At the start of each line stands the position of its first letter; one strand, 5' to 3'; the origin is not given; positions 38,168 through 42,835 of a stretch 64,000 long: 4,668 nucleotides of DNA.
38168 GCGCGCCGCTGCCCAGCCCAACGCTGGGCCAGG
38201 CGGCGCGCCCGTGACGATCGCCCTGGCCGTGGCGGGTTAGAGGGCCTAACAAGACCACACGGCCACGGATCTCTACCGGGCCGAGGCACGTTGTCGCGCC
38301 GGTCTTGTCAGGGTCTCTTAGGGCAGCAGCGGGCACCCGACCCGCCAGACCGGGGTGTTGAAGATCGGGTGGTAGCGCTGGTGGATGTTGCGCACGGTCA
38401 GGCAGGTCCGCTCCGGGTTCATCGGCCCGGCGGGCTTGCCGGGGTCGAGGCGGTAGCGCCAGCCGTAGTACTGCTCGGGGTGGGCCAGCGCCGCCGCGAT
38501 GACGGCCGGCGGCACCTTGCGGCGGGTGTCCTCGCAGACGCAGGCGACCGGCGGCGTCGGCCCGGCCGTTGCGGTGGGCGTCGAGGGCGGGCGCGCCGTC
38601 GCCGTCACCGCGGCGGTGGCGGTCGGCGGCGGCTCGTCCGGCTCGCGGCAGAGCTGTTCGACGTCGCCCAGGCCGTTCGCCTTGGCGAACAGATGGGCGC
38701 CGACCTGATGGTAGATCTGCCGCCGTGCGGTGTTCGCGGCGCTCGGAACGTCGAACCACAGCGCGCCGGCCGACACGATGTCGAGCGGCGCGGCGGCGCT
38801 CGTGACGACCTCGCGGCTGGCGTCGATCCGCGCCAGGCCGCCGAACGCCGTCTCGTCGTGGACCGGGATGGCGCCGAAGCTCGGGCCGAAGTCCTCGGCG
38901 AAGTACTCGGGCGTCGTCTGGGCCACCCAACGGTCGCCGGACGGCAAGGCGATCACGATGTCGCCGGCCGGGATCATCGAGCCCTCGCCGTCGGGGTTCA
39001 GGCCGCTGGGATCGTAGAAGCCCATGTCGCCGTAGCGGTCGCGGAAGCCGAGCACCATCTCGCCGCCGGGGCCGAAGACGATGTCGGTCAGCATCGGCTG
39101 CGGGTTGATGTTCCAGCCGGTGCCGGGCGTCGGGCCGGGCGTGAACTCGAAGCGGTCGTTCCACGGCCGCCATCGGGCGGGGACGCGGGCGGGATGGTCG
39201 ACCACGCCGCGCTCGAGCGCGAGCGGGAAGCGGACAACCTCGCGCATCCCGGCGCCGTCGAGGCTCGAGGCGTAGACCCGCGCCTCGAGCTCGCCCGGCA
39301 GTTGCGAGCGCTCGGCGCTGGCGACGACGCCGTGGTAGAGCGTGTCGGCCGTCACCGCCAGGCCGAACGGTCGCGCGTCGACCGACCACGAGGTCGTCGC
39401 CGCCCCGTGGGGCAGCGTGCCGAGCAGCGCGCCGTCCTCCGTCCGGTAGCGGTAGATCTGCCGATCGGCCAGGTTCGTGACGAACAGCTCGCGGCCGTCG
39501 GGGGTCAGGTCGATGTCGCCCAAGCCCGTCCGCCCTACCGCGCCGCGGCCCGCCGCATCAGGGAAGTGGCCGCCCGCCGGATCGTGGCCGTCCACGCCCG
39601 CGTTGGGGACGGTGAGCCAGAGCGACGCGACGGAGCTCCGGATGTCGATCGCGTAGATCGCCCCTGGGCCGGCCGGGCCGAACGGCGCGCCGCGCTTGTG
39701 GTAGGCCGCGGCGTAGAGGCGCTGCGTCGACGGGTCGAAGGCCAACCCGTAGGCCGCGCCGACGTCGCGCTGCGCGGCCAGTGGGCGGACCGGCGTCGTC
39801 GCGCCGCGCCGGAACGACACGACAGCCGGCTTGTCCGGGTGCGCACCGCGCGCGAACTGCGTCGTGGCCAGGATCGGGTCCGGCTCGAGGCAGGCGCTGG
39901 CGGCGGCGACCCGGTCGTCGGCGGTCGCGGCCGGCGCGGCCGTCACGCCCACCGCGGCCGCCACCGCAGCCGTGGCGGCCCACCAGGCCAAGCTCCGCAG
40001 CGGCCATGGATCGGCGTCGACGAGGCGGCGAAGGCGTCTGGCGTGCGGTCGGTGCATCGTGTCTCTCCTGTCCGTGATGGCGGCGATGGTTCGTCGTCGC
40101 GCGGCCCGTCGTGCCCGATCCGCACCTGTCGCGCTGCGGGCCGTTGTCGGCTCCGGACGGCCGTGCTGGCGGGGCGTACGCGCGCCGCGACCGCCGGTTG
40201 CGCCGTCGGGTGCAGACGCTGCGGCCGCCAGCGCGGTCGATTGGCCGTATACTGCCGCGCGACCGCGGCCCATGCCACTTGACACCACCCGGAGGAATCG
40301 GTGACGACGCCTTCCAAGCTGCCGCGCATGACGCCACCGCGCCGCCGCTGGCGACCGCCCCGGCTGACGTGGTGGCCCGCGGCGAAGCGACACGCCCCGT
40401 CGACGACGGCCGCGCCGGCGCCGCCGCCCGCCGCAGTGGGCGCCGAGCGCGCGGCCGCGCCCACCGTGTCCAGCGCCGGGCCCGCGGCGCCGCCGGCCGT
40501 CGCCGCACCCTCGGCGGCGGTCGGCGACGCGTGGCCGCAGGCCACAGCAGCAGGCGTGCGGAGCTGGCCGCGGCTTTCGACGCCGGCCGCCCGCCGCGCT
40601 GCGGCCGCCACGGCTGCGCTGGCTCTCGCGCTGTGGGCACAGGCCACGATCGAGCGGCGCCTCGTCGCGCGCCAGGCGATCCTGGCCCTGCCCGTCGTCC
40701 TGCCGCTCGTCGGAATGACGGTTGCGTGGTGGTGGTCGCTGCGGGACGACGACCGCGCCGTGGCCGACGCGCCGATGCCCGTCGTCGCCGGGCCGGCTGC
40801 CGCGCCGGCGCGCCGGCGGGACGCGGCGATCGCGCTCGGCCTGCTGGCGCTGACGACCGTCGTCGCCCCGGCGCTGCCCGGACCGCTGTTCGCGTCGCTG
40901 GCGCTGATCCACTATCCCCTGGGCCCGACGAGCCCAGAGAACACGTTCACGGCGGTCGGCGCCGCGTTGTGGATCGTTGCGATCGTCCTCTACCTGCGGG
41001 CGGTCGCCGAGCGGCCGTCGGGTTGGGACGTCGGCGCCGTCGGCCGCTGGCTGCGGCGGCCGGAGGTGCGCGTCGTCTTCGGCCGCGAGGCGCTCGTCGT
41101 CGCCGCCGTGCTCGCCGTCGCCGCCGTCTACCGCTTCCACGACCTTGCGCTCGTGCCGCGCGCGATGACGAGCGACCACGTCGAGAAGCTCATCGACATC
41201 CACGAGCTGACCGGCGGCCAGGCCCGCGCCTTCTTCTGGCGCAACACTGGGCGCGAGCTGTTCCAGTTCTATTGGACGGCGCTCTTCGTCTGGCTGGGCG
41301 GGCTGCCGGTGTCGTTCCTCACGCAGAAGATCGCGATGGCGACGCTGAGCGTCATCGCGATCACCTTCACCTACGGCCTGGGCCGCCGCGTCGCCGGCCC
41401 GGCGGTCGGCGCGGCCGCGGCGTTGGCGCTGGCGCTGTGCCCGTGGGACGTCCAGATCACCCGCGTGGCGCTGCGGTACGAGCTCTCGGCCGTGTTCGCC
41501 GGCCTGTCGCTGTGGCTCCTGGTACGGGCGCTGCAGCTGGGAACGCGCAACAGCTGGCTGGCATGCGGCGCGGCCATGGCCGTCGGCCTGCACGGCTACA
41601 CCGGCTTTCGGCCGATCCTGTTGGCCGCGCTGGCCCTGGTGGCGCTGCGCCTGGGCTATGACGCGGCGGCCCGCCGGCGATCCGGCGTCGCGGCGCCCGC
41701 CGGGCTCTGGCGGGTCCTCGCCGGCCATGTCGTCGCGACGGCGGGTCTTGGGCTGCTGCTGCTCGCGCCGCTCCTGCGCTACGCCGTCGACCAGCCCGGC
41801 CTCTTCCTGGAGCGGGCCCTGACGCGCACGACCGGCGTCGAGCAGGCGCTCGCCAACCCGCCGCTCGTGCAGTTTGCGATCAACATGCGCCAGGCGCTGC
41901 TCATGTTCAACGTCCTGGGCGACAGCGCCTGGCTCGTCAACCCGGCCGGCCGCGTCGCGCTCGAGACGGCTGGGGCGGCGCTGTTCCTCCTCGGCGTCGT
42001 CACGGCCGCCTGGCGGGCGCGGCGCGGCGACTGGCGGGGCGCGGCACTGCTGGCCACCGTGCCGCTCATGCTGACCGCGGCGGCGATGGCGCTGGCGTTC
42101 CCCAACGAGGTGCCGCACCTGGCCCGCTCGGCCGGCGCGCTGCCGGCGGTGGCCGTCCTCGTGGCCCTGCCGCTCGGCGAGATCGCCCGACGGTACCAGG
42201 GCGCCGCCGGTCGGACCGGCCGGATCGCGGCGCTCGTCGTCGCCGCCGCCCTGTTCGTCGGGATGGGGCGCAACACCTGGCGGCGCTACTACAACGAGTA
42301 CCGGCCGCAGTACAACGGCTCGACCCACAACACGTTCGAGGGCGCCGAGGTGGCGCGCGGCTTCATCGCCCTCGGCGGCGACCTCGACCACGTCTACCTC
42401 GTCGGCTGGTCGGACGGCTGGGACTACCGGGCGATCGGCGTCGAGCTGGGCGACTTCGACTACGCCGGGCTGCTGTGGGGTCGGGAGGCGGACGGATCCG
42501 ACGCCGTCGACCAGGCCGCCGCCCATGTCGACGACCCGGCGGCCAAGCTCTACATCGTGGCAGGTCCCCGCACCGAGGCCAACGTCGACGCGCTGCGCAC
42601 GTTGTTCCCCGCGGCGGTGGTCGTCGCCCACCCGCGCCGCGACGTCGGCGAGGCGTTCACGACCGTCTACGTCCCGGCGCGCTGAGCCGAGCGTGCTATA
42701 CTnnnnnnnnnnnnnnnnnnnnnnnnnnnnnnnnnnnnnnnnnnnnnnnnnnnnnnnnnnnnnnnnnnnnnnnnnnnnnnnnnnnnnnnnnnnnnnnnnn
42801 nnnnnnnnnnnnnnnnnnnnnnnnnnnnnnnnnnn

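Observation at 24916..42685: Candidate protein O-glycosylation system: four giant GT-C membrane glycosyltransferases, a coupled methyltransferase and a Wzy_C/PglL-like fusion, next to PT-linker substrates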

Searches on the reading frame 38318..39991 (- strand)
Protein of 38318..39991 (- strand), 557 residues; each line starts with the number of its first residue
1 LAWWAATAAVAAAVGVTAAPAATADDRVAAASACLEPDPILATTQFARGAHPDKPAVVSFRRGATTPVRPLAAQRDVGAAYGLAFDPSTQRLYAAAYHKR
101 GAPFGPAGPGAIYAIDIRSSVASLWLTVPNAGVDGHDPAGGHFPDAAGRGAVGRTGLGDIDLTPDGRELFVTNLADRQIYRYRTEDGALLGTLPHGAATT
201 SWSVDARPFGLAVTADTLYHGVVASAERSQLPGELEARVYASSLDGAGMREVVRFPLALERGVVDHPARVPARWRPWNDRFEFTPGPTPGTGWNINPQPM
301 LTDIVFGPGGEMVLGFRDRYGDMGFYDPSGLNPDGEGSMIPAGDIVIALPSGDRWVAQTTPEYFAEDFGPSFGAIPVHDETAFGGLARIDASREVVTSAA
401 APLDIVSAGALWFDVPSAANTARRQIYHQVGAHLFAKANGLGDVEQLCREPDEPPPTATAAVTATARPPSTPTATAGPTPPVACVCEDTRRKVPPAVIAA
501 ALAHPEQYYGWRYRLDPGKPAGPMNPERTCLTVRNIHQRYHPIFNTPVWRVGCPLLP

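Call 19: search_protein_families(library=pfam, proteins=[window:38318-39991:-], max_evalue=0.001)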
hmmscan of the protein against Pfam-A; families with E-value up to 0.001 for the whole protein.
window:38318-39991:- (557 aa): 0 families

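Call 77: search_protein_families(library=pfam, proteins=[window:38318-39991:-], max_evalue=10)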
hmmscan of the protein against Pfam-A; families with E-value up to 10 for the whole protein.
window:38318-39991:- (557 aa): 1 family
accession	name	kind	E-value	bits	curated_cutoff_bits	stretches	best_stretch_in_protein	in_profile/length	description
PF14820.11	SPRR2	-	2.4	8.7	32.2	1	445-498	4-58/68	Small proline-rich 2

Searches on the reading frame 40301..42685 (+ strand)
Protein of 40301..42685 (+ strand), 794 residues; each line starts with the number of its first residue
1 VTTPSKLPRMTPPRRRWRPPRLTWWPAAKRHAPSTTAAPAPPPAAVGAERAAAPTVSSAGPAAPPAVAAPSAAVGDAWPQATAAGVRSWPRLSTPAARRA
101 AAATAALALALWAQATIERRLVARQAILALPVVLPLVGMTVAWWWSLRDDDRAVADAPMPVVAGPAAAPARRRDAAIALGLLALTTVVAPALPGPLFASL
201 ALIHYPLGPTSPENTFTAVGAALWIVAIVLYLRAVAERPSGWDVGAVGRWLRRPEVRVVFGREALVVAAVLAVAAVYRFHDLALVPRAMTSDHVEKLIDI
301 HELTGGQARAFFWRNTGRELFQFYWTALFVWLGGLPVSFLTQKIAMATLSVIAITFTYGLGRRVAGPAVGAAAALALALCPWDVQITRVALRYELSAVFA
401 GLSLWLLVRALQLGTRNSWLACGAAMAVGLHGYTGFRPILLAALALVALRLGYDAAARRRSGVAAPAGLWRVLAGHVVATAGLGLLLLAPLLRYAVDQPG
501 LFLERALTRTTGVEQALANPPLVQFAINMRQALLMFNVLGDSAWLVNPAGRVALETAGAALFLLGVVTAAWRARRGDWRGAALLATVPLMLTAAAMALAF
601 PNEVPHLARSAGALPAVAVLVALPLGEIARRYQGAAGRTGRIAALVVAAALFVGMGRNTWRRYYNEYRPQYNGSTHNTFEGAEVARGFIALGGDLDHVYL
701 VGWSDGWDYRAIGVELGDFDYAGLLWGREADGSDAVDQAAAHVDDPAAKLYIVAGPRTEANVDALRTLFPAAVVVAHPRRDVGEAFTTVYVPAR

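Call 10: search_protein_families(library=pfam, proteins=[window:40301-42685:+], max_evalue=0.01)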
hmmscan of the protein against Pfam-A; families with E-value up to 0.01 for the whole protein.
window:40301-42685:+ (794 aa): 1 family
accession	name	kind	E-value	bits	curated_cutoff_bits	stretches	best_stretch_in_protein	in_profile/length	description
PF13231.12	PMT_2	-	0.0012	19.5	26.1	1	343-445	25-127/160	Dolichyl-phosphate-mannose-protein mannosyltransferase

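Call 11: search_protein_families(library=ncbifam, proteins=[window:40301-42685:+], max_evalue=0.01)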
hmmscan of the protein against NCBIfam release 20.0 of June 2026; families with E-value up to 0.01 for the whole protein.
window:40301-42685:+ (794 aa): 0 families

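Call 49: find_homologous_proteins(query=window:40301-42685:+, max_evalue=0.00001)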
Query window:40301-42685:+ (794 aa): 12 proteins with E <= 0.00001 among 8000 candidates.
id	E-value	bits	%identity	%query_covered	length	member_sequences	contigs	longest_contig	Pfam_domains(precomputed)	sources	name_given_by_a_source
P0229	0.0e+0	1664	97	100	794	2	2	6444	-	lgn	-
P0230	0.0e+0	1158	77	86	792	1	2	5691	-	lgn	-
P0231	2.2e-153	531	46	81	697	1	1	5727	-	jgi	jgi:hypothetical protein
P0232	2.7e-144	500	45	79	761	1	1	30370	-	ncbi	-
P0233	4.2e-133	463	50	63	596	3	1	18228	PF13231.13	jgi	-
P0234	4.2e-31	126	29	73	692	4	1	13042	PF13231.13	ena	-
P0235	9.5e-30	122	32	73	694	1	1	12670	PF13231.13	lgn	-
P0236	6.8e-27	112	31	38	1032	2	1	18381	-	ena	-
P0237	6.0e-26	109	30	38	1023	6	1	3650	-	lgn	-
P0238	3.1e-11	60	27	66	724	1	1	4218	PF02516.21,PF13231.13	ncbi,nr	ncbi:MAG: glycosyltransferase family 39 protein, partial [Deltaproteobacteria bacterium]|nr:glycosyl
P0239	4.5e-10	57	26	43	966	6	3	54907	PF07691.18,PF13231.13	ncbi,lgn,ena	-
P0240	5.7e-6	43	27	44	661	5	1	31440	PF13231.13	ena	-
